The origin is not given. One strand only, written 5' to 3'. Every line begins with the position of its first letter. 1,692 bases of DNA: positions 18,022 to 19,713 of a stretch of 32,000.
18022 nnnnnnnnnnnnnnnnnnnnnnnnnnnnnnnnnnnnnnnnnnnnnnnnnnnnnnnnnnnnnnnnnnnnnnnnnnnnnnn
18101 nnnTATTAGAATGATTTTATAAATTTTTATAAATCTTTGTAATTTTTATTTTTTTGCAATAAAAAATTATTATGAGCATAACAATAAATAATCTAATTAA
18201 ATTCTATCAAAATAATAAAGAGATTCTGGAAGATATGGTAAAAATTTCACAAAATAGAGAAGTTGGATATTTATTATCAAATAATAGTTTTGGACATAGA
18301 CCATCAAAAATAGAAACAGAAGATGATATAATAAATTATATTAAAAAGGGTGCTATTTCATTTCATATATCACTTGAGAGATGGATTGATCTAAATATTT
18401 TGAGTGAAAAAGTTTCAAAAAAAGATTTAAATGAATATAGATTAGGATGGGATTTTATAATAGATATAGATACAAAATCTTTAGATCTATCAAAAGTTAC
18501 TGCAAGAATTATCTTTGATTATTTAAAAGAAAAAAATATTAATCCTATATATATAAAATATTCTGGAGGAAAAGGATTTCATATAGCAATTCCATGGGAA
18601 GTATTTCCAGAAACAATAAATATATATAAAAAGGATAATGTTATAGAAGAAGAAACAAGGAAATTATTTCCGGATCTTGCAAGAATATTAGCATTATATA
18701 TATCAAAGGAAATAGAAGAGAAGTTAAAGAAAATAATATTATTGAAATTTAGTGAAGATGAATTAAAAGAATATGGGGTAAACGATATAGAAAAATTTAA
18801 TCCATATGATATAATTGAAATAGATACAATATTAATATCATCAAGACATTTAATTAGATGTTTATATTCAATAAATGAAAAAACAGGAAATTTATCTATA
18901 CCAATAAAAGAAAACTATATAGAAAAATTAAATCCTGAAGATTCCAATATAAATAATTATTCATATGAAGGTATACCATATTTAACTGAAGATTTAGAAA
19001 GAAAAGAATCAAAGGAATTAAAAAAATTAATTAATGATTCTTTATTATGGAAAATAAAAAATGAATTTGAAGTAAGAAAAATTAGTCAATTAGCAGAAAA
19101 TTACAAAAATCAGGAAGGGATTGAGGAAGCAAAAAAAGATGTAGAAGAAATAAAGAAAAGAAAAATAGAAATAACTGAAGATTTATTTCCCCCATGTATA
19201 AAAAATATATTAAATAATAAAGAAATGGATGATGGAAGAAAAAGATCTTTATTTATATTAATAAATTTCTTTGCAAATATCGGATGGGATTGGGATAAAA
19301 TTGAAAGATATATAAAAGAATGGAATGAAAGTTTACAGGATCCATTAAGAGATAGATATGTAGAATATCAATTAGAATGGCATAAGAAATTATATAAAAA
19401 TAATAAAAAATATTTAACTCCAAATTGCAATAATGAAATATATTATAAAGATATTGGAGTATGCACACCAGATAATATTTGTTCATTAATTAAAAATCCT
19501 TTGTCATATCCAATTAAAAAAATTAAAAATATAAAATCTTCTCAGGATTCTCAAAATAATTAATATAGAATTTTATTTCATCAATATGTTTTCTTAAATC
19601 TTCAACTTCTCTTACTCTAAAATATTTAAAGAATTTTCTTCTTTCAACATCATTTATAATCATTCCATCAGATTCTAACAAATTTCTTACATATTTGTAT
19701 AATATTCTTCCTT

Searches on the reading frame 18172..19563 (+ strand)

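Call 34: search_protein_families(library=pfam, proteins=[window:18172-19563:+], max_evalue=0.001)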
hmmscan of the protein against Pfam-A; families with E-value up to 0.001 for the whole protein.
window:18172-19563:+ (463 aa): 2 families
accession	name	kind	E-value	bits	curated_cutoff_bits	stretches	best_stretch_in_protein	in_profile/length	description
PF04104.19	DNA_primase_lrg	-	2.3e-09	37.5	22.4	1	296-423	63-192/266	Eukaryotic and archaeal DNA primase, large subunit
PF01896.25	DNA_primase_S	-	1e-06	29.6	26.8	1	98-246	2-162/163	DNA primase small subunit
